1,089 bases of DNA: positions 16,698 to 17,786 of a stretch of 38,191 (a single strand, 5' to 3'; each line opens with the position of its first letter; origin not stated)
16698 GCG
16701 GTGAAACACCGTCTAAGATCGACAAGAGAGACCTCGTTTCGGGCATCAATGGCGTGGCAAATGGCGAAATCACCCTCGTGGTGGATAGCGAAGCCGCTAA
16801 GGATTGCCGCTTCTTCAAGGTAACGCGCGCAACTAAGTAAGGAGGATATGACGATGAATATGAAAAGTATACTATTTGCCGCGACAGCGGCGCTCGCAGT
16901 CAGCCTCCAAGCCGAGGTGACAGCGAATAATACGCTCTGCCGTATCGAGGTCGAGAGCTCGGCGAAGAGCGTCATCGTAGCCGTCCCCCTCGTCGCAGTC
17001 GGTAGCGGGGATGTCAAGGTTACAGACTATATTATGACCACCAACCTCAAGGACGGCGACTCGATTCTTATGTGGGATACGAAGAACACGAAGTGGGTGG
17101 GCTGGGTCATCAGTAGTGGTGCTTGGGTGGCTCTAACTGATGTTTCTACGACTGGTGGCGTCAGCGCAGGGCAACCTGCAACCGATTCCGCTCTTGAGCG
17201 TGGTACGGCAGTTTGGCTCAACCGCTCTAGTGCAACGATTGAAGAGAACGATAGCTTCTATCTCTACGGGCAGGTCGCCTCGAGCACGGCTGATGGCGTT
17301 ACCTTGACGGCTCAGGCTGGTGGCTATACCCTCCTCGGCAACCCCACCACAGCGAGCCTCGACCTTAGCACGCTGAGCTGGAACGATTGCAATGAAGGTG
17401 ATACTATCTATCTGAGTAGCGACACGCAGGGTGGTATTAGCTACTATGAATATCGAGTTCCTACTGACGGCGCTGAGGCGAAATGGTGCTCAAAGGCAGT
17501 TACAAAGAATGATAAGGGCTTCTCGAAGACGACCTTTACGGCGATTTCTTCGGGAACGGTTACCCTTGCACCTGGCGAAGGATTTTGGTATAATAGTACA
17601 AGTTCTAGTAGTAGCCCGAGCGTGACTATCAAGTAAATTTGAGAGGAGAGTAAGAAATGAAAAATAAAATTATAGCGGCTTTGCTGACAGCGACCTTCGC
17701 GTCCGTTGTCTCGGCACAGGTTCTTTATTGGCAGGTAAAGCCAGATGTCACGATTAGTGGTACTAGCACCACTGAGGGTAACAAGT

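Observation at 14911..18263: Self-contained operon of four uncharacterised secreted proteins ending in a PEP-CTERM subunit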

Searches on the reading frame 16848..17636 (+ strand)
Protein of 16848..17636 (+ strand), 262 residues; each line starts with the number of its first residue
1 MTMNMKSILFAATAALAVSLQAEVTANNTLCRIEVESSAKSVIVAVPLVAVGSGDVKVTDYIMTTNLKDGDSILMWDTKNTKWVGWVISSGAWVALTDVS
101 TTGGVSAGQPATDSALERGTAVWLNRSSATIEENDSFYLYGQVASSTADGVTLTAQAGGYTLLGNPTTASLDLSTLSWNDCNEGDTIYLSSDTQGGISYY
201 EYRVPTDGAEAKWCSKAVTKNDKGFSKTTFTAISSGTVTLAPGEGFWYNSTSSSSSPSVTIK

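Call 3: search_protein_families(library=pfam, proteins=[window:16848-17636:+], max_evalue=1)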
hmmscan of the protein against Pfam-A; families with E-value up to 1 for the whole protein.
window:16848-17636:+ (262 aa): 1 family
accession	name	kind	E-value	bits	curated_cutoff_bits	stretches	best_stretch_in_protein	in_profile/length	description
PF00166.26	Cpn10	-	0.11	13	21.1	1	30-82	21-73/93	Chaperonin 10 Kd subunit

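Call 4: search_protein_families(library=ncbifam, proteins=[window:16848-17636:+], max_evalue=1)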
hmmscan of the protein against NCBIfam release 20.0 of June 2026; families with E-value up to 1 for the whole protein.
window:16848-17636:+ (262 aa): 1 family
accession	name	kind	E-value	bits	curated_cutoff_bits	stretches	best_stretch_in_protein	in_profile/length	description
NF001531.0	PRK00364.2-2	subfamily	0.18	11.8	96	1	24-75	16-66/94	co-chaperone GroES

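Call 25: search_solved_structures(query=A3, max_evalue=10)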
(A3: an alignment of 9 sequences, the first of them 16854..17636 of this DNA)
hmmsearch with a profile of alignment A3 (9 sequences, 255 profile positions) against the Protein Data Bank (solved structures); distinct sequences matched with E-value up to 10: 7.
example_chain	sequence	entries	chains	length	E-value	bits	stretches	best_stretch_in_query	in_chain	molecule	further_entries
9uh7_K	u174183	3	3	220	0.061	15.7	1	155-223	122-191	UPF0711 protein C18orf21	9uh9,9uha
8ucr_MT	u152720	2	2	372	0.077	15.4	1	122-185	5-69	Maturation protein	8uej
9q8o_B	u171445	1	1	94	0.74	12.2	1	162-215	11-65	Protein SGT1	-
3hi1_G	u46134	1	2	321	0.9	11.9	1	157-211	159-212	Glycoprotein 120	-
2qad_A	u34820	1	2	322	0.91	11.9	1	157-211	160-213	Envelope glycoprotein gp160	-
1g9n_G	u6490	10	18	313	1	11.7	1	147-211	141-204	ENVELOPE GLYCOPROTEIN GP120 | Exterior membrane glycoprotein(GP120),Exterior membrane glycoprotein(GP120),Exterior membr | Exterior membrane glycoprotein(GP120)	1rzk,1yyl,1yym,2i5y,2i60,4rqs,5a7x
4dvr_G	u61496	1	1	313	1.1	11.6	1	157-211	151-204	Envelope glycoprotein gp120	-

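Call 28: find_homologous_proteins(query=window:16854-17636:+, max_evalue=0.001)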
Query window:16854-17636:+ (260 aa): 59 proteins with E <= 0.001 among 2845 candidates.
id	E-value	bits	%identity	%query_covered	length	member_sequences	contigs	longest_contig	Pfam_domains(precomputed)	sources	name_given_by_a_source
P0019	6.7e-162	554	100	100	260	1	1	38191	-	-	-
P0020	1.1e-123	429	81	100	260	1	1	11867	-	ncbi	-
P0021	9.1e-113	394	75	100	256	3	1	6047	-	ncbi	-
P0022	1.8e-111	389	74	100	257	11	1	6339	-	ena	-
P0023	1.2e-109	383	74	100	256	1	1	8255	-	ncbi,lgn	-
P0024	1.4e-108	380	73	100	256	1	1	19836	-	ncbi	-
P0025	5.1e-107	375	74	100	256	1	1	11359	-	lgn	-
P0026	7.7e-103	361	71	100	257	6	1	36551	-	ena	-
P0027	3.1e-90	320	66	100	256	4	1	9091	-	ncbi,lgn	-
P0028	3.8e-85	303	64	100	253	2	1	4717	-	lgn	-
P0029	2.4e-84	300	62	100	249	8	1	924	-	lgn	-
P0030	1.2e-76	275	58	100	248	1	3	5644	-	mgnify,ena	mgnify:CR=1 FL=1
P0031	3.8e-70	254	56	100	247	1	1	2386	-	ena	-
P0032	4.2e-70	254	56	100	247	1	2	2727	-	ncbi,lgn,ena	-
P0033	5.7e-70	253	55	100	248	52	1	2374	-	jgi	-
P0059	6.5e-26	109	36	99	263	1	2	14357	-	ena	-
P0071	1.4e-22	98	35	95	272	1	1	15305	-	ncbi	-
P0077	5.3e-9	54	31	94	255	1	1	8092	-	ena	-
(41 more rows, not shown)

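Call 29: find_encoding_contigs(protein=P0071, flank=8000, max_places=2)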
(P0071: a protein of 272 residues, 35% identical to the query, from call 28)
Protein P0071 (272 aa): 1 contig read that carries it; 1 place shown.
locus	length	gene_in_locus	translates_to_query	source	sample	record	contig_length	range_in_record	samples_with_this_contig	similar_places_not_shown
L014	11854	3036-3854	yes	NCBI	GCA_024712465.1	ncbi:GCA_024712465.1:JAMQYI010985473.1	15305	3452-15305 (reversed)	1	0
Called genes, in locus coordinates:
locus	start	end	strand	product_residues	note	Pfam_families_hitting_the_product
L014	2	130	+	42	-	?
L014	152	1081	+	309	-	PF00730:HhH-GPD, PF14815:NUDIX_4 (faint)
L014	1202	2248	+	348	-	-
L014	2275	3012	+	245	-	-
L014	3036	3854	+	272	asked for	-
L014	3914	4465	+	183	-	-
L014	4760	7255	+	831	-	PF13181:TPR_8 (faint), PF13428:TPR_14 (faint), PF13371:TPR_9 (faint), PF13424:TPR_12 (faint), PF13432:TPR_16 (weak), PF00515:TPR_1 (faint), PF13432:TPR_16 (weak), PF14559:TPR_19 (weak), +2 more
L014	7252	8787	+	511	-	-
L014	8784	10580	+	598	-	PF00456:Transketolase_N (faint), PF13292:DXP_synthase_N, PF02775:TPP_enzyme_C (faint), PF02780:Transketolase_C (faint), PF02779:Transket_pyr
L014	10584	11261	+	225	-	PF08378:NERD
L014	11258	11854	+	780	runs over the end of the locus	PF17804:TSP_NTD, PF00595:PDZ (weak), PF03572:Peptidase_S41, PF11818:DUF3340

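Call 30: find_encoding_contigs(protein=P0059, flank=8000, max_places=2)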
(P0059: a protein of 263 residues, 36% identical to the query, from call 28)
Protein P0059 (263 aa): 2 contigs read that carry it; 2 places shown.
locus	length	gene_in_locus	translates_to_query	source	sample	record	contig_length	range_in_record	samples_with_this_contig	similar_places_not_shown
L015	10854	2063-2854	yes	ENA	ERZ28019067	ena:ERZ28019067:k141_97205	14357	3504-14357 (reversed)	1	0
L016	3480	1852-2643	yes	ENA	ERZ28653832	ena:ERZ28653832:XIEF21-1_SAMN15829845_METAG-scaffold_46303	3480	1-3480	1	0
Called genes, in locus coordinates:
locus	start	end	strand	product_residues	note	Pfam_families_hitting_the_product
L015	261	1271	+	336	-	-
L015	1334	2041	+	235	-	-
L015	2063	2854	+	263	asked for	-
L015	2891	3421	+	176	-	PF07589:PEP_exosort_dom (faint)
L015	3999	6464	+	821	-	PF13428:TPR_14 (faint), PF13424:TPR_12 (faint), PF13431:TPR_17 (faint), PF14559:TPR_19 (weak), PF00515:TPR_1 (faint), PF13432:TPR_16, PF14559:TPR_19 (weak), PF07719:TPR_2 (weak), +1 more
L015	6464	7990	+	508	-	-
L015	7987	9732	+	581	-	PF00456:Transketolase_N (faint), PF13292:DXP_synthase_N, PF02775:TPP_enzyme_C (faint), PF02780:Transketolase_C (faint), PF02779:Transket_pyr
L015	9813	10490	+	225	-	PF08378:NERD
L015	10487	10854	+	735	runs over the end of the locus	PF17804:TSP_NTD, PF00595:PDZ (weak), PF03572:Peptidase_S41, PF11818:DUF3340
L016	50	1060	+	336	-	-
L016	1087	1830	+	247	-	-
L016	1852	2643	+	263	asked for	-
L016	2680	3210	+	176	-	PF07589:PEP_exosort_dom (faint)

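Call 31: find_encoding_contigs(protein=P0077, flank=8000, max_places=2)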
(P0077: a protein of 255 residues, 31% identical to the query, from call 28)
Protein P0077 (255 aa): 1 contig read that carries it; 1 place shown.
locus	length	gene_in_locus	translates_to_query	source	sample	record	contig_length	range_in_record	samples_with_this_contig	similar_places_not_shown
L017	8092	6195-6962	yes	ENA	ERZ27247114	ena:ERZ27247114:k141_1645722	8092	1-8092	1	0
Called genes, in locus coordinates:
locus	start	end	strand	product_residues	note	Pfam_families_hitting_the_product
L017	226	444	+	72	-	PF02416:TatA_B_E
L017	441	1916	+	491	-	PF01541:GIY-YIG, PF27096:UvrC_M, PF02151:UVR (weak), PF08459:UvrC_RNaseH_dom, PF14520:HHH_5 (weak)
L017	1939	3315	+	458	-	PF00106:adh_short (weak), PF01370:Epimerase, PF02719:Polysacc_synt_2, PF04321:RmlD_sub_bind, PF01073:3Beta_HSD (faint), PF07993:NAD_binding_4 (faint), PF16363:GDP_Man_Dehyd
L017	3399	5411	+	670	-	-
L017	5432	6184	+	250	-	-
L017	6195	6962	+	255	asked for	-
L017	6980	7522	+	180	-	-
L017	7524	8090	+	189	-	?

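Call 35: search_protein_families(library=phrogs, proteins=[window:16854-17636:+], max_evalue=0.1)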
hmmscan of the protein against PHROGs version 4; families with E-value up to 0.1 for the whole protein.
window:16854-17636:+ (260 aa): 0 families

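Call 43: predict_structure(alignment_id=A5)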
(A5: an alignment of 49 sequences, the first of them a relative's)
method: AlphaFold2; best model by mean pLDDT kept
length: 260 residues; sequences in the alignment: 49
mean_pLDDT: 81.2   pTM: 0.63
mean pLDDT of the five models: 81.2, 80.1, 79.1, 78.7, 76.6
residues with pLDDT >= 90: 126; 70-90: 81; 50-70: 22; < 50: 31
segments of 3 or more residues with pLDDT < 50: 1-27, 99-102
pLDDT, mean of each block of 10 residues (from residue 1): 36 38 48 87 79 83 94 85 92 71 57 79 93 90 72 92 87 94 89 83 96 95 96 92 90 91
secondary structure, 60 per line:
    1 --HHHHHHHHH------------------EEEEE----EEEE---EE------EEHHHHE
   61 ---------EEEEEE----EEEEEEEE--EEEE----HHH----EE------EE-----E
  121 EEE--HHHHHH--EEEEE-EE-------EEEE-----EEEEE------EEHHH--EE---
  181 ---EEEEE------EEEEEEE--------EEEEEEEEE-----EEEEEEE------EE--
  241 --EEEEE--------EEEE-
elements in order: H3-11 E30-34 E39-42 H56-59 E70-75 E80-87 E90-93 E120-123 H126-131 E134-138 E149-152 E158-162 E184-188 E195-201 E210-218 E224-230 E243-247 E256-259
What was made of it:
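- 16854..17636 (+): Gene C, 260 aa: signal peptide plus a tandem duplication of a beta domain of about 100 aa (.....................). The AF2 model has pLDDT 81.2 (call 43).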

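Call 46: fold_search(model_id=the predicted structure, library=pdb)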
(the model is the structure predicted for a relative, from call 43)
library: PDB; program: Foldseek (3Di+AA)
matches with E <= 10: 929; with E <= 0.001: 0
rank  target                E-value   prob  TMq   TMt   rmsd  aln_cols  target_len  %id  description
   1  9f12_H                1.2e-02  0.41  0.17  0.10  17.9       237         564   10  CryoEM structure of the F plasmid relaxosome with oriT DNA ss-27_-3ds-2_+143 and TraI its TE mode, derived from ss-27_ (released 2025-06-04)
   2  8wqp_A                1.4e-02  0.41  0.20  0.22  19.0       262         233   13  Cryo-EM structure of T. pseudonana PyShell helical tube (released 2024-10-09)
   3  4l0j                  1.5e-02  0.38  0.18  0.20  18.4       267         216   11  Structure of a translocation signal domain mediating conjugative transfer by type IV secretion systems (released 2013-06-19)
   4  2xha_A                1.7e-02  0.25  0.10  0.12  17.1       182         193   13  Crystal Structure of Domain 2 of Thermotoga maritima N-utilization Substance G (NusG) (released 2011-06-29)
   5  2x8k_A                1.9e-02  0.69  0.19  0.20  16.2       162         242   15  Crystal Structure of SPP1 Dit (gp 19.1) Protein, a Paradigm of Hub Adsorption Apparatus in Gram-positive Infecting Pha (released 2010-09-15)
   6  9f10_H                2.0e-02  0.33  0.17  0.10  17.9       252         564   11  CryoEM structure of the F plasmid relaxosome with TraI in its TE mode, without accessory protein TraM. Derived from th (released 2025-06-04)
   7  1ipk_A                2.5e-02  0.10  0.13  0.10  17.1       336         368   10  CRYSTAL STRUCTURES OF RECOMBINANT AND NATIVE SOYBEAN BETA-CONGLYCININ BETA HOMOTRIMERS (released 2002-05-16)
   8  1i3s_B                3.6e-02  0.12  0.12  0.12  14.0       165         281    9  THE 2.7 ANGSTROM RESOLUTION CRYSTAL STRUCTURE OF A MUTATED BACULOVIRUS P35 AFTER CASPASE CLEAVAGE (released 2001-10-24)
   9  6r3u_A                3.8e-02  0.11  0.14  0.09  20.3       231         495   11  Endo-levanase BT1760 mutant E221A from Bacteroides thetaiotaomicron complexed with levantetraose (released 2019-06-19)
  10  1mj1_A                4.3e-02  0.07  0.11  0.08  16.4       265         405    9  FITTING THE TERNARY COMPLEX OF EF-Tu/tRNA/GTP AND RIBOSOMAL PROTEINS INTO A 13 A CRYO-EM MAP OF THE COLI 70S RIBOSOME (released 2002-11-01)
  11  7vmi_A                4.5e-02  0.90  0.21  0.44   9.0       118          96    9  Crystal structure of Arabidopsis thaliana HDT3 (released 2022-09-21)
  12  2wjs                  5.0e-02  0.15  0.19  0.11  22.3       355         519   10  Crystal structure of the LG1-3 region of the laminin alpha2 chain (released 2009-06-23)
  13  4nwv_B                5.6e-02  0.15  0.19  0.15  19.1       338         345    9  Crystal structure of Orsay virus-like particle (released 2014-08-20)
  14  4nwv_C                5.6e-02  0.13  0.17  0.14  19.2       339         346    8  Crystal structure of Orsay virus-like particle (released 2014-08-20)
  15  9f11_H                6.2e-02  0.25  0.17  0.10  16.4       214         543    9  CryoEM structure of the F plasmid relaxosome with oriT DNA ss-27_+3ds+4_+143 and TraI its TE mode, derived from ss-27_ (released 2025-06-04)
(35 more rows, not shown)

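Call 48: search_protein_representatives(alignment_id=A5)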
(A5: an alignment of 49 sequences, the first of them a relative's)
Query: 49 sequences, 249 profile positions. Proteins with E-value up to 0.001 (for the whole library): 1553; up to 1e-10: 1153; up to 1e-30: 461. The best 150 are listed.
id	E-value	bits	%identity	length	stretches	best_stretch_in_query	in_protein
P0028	2.9e-86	305.2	-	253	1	1-248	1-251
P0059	2.7e-84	298.7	-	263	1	1-248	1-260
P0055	3.7e-84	298.3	-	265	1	1-249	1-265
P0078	5.7e-80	284.6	-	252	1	1-248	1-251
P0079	5.3e-79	281.4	-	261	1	1-249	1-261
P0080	2.8e-73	262.7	-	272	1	1-249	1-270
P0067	6.6e-73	261.5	-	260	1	1-249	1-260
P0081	1.2e-72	260.6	-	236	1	1-240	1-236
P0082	6.1e-72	258.3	-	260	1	1-246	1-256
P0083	1.3e-71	257.2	-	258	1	1-242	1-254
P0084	2.3e-70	253.2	-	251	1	1-243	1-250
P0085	1.3e-68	247.4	-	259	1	1-249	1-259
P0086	2.7e-68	246.4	-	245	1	1-249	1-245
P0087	2.9e-66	239.7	-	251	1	1-249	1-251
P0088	1.5e-64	234.1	-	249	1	1-249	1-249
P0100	1.3e-59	217.9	-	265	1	1-247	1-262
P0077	1.5e-52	194.8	-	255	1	1-249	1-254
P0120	1.6e-51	191.4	-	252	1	1-249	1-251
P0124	1.7e-50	188.0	-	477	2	20-249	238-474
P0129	3.3e-50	187.1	-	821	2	24-249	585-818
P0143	2.0e-47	178.0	-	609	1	20-249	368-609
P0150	7.9e-47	176.0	-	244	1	1-249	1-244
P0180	9.7e-44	165.9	-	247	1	2-249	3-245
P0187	3.3e-43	164.2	-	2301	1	12-247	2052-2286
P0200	3.0e-42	161.0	-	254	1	3-247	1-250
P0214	4.9e-41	157.1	-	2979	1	16-249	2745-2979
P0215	5.6e-41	156.9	-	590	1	12-249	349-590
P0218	9.0e-41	156.2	-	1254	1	10-249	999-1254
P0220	1.5e-40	155.5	-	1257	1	9-248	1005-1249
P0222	2.2e-40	155.0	-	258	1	3-243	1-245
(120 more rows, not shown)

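Call 49: search_protein_families(library=pfam, proteins=[P0187, P0214, P0129, P0143, P0218, P0124, P0215], max_evalue=0.001)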
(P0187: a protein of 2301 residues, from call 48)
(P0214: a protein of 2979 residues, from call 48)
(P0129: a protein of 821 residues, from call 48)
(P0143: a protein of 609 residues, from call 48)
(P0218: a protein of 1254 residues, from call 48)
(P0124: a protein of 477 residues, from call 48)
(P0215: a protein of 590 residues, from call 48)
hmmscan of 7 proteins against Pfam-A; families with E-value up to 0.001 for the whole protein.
P0187 (2301 aa): 0 families

P0214 (2979 aa): 0 families

P0129 (821 aa): 0 families

P0143 (609 aa): 0 families

P0218 (1254 aa): 2 families
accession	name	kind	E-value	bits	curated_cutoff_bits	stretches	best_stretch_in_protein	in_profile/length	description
PF13229.12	Beta_helix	-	3.5e-10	40.2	25.9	2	492-648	11-149/158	Right handed beta helix region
PF18998.6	Flg_new_2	-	7.4e-07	29.5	23.6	1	178-228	24-72/73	Divergent InlB B-repeat domain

P0124 (477 aa): 0 families

P0215 (590 aa): 0 families
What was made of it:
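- One relative carries Beta_helix and InlB-type repeats, as adhesins do (call 49).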

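Call 50: fold_search(model_id=the predicted structure, library=viral)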
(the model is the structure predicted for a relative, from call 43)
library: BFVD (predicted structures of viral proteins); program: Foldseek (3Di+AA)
matches with E <= 10: 1107; with E <= 0.001: 0
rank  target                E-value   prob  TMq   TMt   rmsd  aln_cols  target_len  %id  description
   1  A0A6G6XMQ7            1.7e-03  0.44  0.16  0.11  20.0       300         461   12  (no name in the UniProt tables at hand)
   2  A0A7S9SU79            5.9e-03  0.41  0.20  0.15  20.9       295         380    9  Uncharacterized protein [Virus NIOZ-UU159]
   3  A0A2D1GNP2            6.9e-03  0.47  0.22  0.21  20.8       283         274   10  Minor tail protein [Streptomyces phage Scap1]
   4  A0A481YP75            7.3e-03  0.14  0.12  0.08  18.0       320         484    9  Uncharacterized protein [Pithovirus LCDPAC02]
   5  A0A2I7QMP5            1.3e-02  0.20  0.18  0.17  19.8       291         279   10  Uncharacterized protein [Vibrio phage 1.026.O._10N.222.49.C7]
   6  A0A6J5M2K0            2.2e-02  0.41  0.11  0.20  15.8       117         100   17  Uncharacterized protein [uncultured Caudovirales phage]
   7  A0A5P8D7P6            2.3e-02  0.15  0.17  0.10  18.2       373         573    9  Minor tail protein [Gordonia phage Jabberwocky]
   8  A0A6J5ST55            2.3e-02  0.12  0.11  0.05  18.4       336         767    8  Collagen triple helix repeat [uncultured Caudovirales phage]
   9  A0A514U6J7            2.4e-02  0.18  0.14  0.07  16.6       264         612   12  Probable tail spike protein [Klebsiella phage KMI1]
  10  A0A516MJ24            2.7e-02  0.16  0.16  0.11  20.0       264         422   11  (no name in the UniProt tables at hand)
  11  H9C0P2                3.0e-02  0.14  0.14  0.08  22.4       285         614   10  (no name in the UniProt tables at hand)
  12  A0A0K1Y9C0            3.0e-02  0.08  0.10  0.06  21.8       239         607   15  Tail fiber protein [Streptomyces phage Lannister]
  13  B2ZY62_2              3.3e-02  0.54  0.19  0.07  17.6       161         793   13  Uncharacterized protein [Ralstonia phage phiRSL1]
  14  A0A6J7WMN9            4.2e-02  0.15  0.10  0.05  14.2       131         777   11  Uncharacterized protein [uncultured Caudovirales phage]
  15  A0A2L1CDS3            4.6e-02  0.18  0.20  0.13  19.4       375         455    9  Uncharacterized protein [Nai virus]
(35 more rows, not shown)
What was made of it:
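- Tried and rejected: Foldseek of the C model against PDB and BFVD found nothing significant (calls 46, 50).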

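Call 55: find_encoding_contigs(protein=P0143, flank=6000, max_places=3)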
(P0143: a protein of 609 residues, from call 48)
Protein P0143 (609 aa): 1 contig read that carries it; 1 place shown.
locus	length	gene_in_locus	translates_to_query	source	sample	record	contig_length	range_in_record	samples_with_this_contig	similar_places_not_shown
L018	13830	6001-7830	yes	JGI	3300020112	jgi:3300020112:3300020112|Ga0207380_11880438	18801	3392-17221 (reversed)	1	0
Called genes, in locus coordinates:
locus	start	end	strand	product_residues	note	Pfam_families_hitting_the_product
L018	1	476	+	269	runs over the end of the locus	PF01012:ETF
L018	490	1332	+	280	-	PF01012:ETF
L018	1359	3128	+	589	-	PF01855:POR_N, PF12837:Fer4_6 (faint), PF02775:TPP_enzyme_C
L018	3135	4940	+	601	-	PF00501:AMP-binding, PF23562:AMP-binding_C_3 (weak)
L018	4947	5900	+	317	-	PF05552:MS_channel_1st_1 (weak), PF21088:MS_channel_1st, PF00924:MS_channel_2nd, PF21082:MS_channel_3rd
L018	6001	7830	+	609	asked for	-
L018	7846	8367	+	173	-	-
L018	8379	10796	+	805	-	PF13428:TPR_14 (faint), PF12895:ANAPC3, PF13174:TPR_6 (faint), PF13424:TPR_12, PF13432:TPR_16, PF14559:TPR_19, PF00515:TPR_1, PF07719:TPR_2, +2 more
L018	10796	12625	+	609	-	PF22848:ASD1_dom (faint)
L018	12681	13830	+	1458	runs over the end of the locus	PF13385:Laminin_G_3, PF18998:Flg_new_2 (weak), PF13385:Laminin_G_3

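Call 56: find_encoding_contigs(protein=P0220, flank=6000, max_places=3)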
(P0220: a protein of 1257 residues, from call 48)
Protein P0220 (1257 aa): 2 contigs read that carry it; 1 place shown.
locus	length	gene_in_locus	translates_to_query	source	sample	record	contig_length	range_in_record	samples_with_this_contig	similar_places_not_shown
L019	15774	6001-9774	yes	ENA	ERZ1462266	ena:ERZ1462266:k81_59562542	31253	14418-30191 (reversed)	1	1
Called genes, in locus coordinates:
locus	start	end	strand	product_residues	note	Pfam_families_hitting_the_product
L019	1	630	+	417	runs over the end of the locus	PF13387:Lnb_N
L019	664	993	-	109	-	PF04221:RelB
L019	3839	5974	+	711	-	-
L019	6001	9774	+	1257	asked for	-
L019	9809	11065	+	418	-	-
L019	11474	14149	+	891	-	PF00133:tRNA-synt_1, PF09334:tRNA-synt_1g, PF13603:tRNA-synt_1_2 (weak), PF09334:tRNA-synt_1g (weak), PF08264:Anticodon_1, PF10458:Val_tRNA-synt_C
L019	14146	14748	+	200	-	PF01330:RuvA_N, PF00633:HHH (faint), PF14520:HHH_5, PF07499:RuvA_C (weak)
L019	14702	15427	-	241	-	PF01171:ATP_bind_3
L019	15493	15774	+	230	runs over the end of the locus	PF02508:Rnf-Nqr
